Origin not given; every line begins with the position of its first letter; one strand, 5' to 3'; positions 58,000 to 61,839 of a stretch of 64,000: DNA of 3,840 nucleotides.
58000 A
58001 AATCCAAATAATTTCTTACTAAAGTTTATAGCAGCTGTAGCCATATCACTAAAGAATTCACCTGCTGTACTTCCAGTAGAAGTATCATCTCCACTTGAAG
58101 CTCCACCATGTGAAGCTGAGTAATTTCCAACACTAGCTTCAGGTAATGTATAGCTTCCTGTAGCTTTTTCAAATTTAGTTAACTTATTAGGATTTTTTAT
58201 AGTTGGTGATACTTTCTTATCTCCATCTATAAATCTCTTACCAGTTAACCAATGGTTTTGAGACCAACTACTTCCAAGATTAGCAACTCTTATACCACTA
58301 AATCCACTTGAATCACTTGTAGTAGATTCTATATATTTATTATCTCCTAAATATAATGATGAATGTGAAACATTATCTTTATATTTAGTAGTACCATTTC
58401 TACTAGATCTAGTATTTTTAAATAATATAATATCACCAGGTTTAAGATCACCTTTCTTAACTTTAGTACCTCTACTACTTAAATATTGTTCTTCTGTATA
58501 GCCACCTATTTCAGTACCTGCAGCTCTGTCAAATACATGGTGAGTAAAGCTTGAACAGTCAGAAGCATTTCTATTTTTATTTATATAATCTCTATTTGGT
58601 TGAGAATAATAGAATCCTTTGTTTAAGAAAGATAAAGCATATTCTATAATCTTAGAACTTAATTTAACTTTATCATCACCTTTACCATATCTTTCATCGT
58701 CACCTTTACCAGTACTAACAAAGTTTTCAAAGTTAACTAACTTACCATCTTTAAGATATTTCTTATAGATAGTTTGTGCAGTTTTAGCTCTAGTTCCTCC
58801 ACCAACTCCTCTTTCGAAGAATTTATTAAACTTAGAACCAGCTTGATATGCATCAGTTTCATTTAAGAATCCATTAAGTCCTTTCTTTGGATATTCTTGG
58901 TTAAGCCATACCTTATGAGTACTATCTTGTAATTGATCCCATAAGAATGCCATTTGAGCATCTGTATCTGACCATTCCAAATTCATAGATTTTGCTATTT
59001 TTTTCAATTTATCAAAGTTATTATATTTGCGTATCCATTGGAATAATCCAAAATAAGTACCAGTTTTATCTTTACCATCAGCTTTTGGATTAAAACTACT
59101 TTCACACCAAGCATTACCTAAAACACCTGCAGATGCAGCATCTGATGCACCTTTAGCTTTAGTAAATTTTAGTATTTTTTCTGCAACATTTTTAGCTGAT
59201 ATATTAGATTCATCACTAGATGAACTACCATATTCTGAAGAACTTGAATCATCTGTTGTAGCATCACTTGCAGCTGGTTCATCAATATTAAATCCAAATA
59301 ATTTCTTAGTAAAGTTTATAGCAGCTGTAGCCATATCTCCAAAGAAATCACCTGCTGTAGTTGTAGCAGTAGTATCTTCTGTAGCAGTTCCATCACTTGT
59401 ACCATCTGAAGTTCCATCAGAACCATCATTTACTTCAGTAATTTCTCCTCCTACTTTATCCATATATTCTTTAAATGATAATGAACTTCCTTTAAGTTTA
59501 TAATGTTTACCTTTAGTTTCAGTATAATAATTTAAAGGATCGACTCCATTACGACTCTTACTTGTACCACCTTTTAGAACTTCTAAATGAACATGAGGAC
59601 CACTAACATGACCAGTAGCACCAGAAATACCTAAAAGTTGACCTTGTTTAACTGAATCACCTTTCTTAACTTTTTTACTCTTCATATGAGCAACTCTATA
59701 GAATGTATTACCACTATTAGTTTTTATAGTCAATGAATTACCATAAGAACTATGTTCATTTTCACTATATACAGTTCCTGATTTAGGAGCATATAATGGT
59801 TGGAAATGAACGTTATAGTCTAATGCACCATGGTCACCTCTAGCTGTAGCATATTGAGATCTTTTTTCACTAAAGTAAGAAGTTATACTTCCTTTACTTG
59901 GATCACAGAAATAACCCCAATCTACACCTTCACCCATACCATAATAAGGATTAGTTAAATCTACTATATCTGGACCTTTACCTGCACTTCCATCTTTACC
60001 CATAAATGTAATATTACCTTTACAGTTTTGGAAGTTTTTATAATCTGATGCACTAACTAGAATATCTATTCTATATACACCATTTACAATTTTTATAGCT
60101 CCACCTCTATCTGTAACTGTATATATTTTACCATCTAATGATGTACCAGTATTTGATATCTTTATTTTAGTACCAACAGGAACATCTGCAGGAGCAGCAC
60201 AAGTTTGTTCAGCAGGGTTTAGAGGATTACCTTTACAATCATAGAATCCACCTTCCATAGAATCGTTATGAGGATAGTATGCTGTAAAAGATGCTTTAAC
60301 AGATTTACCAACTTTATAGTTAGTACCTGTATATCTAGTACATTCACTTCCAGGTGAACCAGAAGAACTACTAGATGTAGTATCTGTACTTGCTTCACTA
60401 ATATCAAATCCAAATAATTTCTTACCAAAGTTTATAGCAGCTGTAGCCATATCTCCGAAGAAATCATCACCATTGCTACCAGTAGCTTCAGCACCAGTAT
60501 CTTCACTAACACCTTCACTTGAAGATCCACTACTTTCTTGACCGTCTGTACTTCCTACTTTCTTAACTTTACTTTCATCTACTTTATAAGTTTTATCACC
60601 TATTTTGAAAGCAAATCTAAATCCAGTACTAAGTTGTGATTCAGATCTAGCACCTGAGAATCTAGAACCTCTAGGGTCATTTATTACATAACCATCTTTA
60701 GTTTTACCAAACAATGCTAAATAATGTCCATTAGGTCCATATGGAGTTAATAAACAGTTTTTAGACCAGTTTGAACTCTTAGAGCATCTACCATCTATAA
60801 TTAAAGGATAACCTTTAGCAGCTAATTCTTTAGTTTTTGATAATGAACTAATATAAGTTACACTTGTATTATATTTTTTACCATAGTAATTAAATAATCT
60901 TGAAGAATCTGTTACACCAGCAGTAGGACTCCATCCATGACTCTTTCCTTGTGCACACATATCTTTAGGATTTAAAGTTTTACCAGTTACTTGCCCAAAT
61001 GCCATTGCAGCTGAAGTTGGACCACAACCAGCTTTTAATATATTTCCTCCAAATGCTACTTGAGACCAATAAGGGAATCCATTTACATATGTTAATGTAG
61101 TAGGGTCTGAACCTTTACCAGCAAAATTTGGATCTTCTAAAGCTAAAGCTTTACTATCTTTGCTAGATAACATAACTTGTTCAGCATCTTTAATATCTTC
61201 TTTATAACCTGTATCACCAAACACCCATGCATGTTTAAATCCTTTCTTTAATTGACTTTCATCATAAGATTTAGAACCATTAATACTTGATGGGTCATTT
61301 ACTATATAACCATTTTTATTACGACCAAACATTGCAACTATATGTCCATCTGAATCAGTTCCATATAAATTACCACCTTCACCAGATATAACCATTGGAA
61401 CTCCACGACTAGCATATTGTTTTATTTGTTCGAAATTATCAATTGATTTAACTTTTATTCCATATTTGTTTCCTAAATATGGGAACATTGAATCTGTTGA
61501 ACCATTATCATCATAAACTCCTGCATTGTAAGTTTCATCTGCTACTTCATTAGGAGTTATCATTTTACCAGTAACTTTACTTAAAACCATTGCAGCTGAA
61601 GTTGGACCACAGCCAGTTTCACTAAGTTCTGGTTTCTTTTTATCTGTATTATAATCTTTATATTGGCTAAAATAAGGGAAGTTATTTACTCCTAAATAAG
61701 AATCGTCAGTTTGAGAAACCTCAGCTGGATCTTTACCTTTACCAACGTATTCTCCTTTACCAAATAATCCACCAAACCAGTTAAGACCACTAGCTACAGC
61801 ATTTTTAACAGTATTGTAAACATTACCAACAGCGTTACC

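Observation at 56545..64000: Tape-measure-like giant protein carries about nine enzymatic cell-wall-degrading modules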

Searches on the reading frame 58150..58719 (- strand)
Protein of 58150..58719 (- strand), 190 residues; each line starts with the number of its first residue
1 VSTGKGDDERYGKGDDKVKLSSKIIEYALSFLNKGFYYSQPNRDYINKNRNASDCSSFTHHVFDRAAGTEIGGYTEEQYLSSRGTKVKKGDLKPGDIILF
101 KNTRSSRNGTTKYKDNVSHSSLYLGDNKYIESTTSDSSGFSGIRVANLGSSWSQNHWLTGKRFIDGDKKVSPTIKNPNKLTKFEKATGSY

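Call 17: search_protein_families(library=pfam, proteins=[window:58150-58719:-], max_evalue=1)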
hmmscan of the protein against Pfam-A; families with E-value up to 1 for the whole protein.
window:58150-58719:- (190 aa): 3 families
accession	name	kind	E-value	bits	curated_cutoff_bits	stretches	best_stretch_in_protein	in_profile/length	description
PF00877.26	NLPC_P60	-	1.8e-12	47.6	23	1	49-139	10-87/105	NlpC/P60 family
PF12671.13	Amidase_6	-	0.038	14.5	23.2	1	23-78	6-55/163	Putative amidase domain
PF25459.1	AIM3_BBC1_C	-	0.12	12.6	27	1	81-117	81-112/180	AIM3/BBC1 Cysteine proteinase-fold domain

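Call 62: search_solved_structures(query=window:58150-58719:-, max_evalue=0.01, show_alignments=2)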
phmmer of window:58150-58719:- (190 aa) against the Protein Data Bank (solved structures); distinct sequences matched with E-value up to 0.01: 7.
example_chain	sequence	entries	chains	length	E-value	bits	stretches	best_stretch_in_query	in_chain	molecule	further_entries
7cfl_A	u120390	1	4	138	3.8e-11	46.5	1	48-163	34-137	Putative cell wall hydrolase phosphatase-associated protein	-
6b8c_A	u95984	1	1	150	1.8e-05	28.1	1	47-101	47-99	NLP/P60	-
2k1g_A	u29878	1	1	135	7.6e-05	26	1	50-145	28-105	Lipoprotein spr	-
8xud_I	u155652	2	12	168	0.00014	25.1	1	50-144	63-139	Murein DD-endopeptidase MepS/Murein LD-carboxypeptidase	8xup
8wt3_A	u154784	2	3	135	0.00074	22.8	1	41-136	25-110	Peptidoglycan DL-endopeptidase CwlO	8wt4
23tz_A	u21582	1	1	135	0.00074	22.8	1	41-136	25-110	Peptidoglycan DL-endopeptidase CwlO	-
7v6s_A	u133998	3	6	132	0.002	21.4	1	50-143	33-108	Murein DD-endopeptidase MepS/Murein LD-carboxypeptidase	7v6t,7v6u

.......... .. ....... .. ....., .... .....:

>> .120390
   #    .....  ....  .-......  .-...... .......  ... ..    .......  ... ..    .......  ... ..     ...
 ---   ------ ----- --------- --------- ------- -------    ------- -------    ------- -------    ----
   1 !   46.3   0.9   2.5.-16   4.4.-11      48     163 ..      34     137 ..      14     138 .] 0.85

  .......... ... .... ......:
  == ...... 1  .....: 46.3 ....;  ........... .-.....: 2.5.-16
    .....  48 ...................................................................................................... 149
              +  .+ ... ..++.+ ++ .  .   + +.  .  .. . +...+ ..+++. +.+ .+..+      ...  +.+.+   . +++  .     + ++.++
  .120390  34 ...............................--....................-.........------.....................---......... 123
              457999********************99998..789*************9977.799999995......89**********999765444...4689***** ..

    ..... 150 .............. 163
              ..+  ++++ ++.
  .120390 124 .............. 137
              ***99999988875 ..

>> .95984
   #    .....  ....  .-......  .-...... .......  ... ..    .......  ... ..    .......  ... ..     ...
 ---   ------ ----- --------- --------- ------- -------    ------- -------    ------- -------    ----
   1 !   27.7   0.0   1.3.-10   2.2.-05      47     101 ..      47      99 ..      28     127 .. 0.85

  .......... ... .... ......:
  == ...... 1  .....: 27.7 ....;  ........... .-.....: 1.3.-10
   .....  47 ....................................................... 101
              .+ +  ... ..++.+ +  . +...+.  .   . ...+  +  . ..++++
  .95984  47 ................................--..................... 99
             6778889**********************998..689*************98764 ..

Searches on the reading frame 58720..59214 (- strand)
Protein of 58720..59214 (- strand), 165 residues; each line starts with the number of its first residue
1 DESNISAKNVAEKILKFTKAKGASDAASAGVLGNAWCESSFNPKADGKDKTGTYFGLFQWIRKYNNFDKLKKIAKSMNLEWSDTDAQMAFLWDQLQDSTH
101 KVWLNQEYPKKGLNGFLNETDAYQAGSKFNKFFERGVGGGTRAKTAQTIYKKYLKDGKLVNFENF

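Call 17: search_protein_families(library=pfam, proteins=[window:58720-59214:-], max_evalue=1)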
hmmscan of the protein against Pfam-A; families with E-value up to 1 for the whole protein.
window:58720-59214:- (165 aa): 2 families
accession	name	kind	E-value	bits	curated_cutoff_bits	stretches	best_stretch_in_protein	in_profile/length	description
PF18013.6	Phage_lysozyme2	-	2.5e-25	89.7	28.2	1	10-153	2-140/140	Phage tail lysozyme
PF01464.25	SLT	-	0.074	13.1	21.3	1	26-76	12-59/117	Transglycosylase SLT domain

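Call 60: search_solved_structures(query=window:58720-59214:-, max_evalue=1, show_alignments=2)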
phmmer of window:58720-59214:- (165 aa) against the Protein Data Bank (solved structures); distinct sequences matched with E-value up to 1: 2.
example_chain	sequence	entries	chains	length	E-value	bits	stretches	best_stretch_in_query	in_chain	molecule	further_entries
3csr_A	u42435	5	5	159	0.0013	22.2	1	10-94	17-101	Morphogenesis protein 1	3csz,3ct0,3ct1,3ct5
3csq_A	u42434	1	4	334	0.0057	20.1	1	10-94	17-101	Morphogenesis protein 1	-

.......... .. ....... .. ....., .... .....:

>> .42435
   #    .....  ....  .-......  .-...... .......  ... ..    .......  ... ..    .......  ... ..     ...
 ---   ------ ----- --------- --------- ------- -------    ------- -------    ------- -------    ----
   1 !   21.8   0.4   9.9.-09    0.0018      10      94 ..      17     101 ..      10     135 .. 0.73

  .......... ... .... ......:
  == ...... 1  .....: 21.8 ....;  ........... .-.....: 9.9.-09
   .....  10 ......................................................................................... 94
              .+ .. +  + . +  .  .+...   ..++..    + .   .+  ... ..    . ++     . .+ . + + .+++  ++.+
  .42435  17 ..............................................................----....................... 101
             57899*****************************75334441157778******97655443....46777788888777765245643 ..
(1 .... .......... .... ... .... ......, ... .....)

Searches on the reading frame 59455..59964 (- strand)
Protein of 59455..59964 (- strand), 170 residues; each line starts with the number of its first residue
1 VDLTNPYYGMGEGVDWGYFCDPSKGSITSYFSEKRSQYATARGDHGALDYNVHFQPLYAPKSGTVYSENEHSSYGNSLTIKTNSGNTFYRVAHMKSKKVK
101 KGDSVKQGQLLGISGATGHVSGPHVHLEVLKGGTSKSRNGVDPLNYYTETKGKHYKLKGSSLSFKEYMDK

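Call 17: search_protein_families(library=pfam, proteins=[window:59455-59964:-], max_evalue=1)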
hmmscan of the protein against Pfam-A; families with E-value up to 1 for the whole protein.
window:59455-59964:- (170 aa): 5 families
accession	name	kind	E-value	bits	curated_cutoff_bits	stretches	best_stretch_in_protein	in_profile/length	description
PF01551.29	Peptidase_M23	-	4.5e-19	68.9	28.7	1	45-134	3-92/96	Peptidase family M23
PF01333.25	Apocytochr_F_C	-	0.058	13.9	30.4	1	59-112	7-61/118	Apocytochrome F, C-terminal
PF13375.12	RnfC_N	-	0.11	12.9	25.6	0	99-116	46-63/101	RnfC Barrel sandwich hybrid domain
PF00364.28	Biotin_lipoyl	-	0.11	12.7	22.1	1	87-111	10-33/73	Biotin-requiring enzyme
PF13533.13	Biotin_lipoyl_2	-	0.16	12.3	29.8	1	99-111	16-28/32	Biotin-lipoyl like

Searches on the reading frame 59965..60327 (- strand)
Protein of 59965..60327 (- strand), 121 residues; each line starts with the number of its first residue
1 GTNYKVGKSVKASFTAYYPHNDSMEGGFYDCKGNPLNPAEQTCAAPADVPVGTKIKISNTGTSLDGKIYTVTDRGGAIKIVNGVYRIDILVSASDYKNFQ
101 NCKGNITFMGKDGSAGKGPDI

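Call 17: search_protein_families(library=pfam, proteins=[window:59965-60327:-], max_evalue=1)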
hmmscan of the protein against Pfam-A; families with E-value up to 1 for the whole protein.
window:59965-60327:- (121 aa): 0 families

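Call 20: search_solved_structures(query=window:59965-60327:-, max_evalue=10, show_alignments=3)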
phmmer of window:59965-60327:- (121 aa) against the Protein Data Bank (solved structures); distinct sequences matched with E-value up to 10: 4.
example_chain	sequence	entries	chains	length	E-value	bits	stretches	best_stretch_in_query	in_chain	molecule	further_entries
8v3w_H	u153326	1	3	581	6.8e-10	42.8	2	1-47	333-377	Hub-Hydrolase (CD1368)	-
6bu8_Z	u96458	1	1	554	0.08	16.7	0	60-98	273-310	30S ribosomal protein S1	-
6h4n_y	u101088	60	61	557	0.082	16.7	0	60-98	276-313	30S ribosomal protein S1 | Small ribosomal subunit protein bS1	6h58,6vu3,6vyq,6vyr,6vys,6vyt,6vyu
7qgh_t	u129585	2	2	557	0.082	16.7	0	60-98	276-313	30S ribosomal protein S1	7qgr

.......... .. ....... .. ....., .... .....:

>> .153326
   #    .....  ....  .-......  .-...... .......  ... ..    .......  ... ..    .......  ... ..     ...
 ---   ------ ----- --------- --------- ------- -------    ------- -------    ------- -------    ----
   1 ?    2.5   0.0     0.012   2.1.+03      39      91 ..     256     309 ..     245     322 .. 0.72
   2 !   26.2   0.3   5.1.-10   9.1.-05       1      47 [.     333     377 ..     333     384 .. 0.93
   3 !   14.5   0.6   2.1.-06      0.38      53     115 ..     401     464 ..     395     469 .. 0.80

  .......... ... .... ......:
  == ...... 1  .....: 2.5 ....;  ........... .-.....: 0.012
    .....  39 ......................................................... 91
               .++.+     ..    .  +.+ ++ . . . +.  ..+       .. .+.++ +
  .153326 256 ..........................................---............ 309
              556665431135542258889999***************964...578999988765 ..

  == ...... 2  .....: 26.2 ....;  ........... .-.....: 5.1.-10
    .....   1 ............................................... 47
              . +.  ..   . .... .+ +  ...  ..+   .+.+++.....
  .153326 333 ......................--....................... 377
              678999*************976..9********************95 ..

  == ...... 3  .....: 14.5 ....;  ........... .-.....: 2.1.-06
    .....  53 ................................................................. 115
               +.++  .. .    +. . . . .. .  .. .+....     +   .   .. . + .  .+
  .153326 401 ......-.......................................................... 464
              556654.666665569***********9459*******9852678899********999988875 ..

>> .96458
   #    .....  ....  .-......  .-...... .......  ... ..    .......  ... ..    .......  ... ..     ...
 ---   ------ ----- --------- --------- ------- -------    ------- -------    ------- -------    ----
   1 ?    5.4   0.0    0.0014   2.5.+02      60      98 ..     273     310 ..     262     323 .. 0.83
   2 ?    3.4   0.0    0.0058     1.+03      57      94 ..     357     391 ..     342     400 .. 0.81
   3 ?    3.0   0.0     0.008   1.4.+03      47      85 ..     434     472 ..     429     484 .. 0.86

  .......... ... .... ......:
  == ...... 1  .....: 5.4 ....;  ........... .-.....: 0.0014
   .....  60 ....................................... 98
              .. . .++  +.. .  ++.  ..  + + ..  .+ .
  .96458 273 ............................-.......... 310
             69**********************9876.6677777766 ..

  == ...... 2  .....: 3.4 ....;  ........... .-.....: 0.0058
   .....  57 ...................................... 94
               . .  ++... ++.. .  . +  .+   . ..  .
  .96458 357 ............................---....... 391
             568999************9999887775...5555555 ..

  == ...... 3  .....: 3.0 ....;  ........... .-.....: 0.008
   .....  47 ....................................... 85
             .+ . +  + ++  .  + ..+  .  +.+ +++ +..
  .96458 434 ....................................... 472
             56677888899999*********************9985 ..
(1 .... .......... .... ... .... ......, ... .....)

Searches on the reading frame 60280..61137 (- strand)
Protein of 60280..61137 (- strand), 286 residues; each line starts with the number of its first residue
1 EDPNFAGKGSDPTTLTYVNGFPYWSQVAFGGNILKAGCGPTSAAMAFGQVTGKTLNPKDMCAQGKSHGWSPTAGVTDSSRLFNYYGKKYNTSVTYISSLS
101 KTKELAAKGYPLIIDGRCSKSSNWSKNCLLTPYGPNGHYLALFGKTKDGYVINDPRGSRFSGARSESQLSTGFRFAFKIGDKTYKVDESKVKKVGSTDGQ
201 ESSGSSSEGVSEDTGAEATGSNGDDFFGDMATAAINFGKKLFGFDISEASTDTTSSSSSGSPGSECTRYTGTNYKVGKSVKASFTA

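Call 75: predict_structure(alignment_id=A2)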
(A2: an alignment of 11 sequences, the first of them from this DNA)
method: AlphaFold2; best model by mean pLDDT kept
length: 286 residues; sequences in the alignment: 11
mean_pLDDT: 56.7   pTM: 0.59
mean pLDDT of the five models: 56.7, 56.6, 55.9, 54.5, 53.0
residues with pLDDT >= 90: 28; 70-90: 94; 50-70: 36; < 50: 128
segments of 3 or more residues with pLDDT < 50: 1-30, 121-123, 196-286
pLDDT, mean of each block of 10 residues (from residue 1): 25 29 44 58 79 71 73 61 84 93 92 83 56 80 86 76 86 90 72 47 25 24 32 36 29 26 24 24 25
secondary structure, 60 per line:
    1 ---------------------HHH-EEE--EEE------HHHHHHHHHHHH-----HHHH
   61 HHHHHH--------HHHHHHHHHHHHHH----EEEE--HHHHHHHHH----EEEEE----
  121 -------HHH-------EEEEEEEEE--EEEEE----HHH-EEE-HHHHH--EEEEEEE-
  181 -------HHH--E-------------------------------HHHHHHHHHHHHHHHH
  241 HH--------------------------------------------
elements in order: E26-28 E31-33 H40-51 H57-66 H75-88 E93-96 H99-107 E112-116 E138-146 E149-153 E162-164 H166-170 E173-179 H225-242

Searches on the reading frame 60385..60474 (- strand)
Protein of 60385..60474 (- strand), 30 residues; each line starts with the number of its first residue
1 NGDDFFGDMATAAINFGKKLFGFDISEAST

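Call 93: search_protein_representatives(alignment_id=A3)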
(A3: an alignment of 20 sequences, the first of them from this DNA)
Query: 20 sequences, 31 profile positions. Proteins with E-value up to 0.001 (for the whole library): 25; up to 1e-10: 15; up to 1e-30: 0. The best 25 are listed.
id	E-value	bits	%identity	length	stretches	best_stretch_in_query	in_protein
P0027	1.1e-27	111.7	-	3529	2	1-30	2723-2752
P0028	1.9e-25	104.5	-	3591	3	1-31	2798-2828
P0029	1.2e-23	98.7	-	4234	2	1-31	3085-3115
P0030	2.0e-23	98.1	-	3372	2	1-30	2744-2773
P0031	3.8e-22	93.9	-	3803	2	1-31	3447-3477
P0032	4.7e-22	93.7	-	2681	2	2-30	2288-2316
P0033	2.6e-21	91.3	-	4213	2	2-31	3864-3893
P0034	1.5e-19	85.6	-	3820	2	1-30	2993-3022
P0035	4.4e-19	84.2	-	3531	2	1-30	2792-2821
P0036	5.4e-16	74.3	-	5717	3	4-26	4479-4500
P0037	8.8e-16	73.6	-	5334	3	1-30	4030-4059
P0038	2.2e-14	69.1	-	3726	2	1-31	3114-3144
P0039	1.4e-11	60.2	-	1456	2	1-26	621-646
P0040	5.4e-11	58.3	-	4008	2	1-25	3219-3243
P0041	8.8e-11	57.6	-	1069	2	1-31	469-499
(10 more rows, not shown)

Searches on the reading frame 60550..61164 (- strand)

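Call 17: search_protein_families(library=pfam, proteins=[window:60550-61164:-], max_evalue=1)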
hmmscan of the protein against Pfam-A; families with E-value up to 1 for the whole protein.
window:60550-61164:- (205 aa): 2 families
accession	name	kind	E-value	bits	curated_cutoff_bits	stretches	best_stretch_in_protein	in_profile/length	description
PF13529.12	Peptidase_C39_2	-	5.4e-10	40.4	24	1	29-164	2-142/143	Peptidase_C39 like family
PF03412.21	Peptidase_C39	-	0.018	15.3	22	1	98-168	43-109/133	Peptidase C39 family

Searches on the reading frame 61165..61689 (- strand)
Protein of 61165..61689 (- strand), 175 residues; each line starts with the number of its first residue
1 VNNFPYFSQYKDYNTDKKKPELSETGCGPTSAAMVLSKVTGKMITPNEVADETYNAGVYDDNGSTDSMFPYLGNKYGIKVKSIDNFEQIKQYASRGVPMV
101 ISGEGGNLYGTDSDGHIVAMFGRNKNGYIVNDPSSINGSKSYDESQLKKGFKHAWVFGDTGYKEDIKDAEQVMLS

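Call 17: search_protein_families(library=pfam, proteins=[window:61165-61689:-], max_evalue=1)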
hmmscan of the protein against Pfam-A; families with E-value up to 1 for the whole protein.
window:61165-61689:- (175 aa): 2 families
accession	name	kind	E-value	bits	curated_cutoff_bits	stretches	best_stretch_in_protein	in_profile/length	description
PF13529.12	Peptidase_C39_2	-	4.6e-18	66.6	24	1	3-133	2-142/143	Peptidase_C39 like family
PF03412.21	Peptidase_C39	-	0.0029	17.9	22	1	23-154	9-124/133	Peptidase C39 family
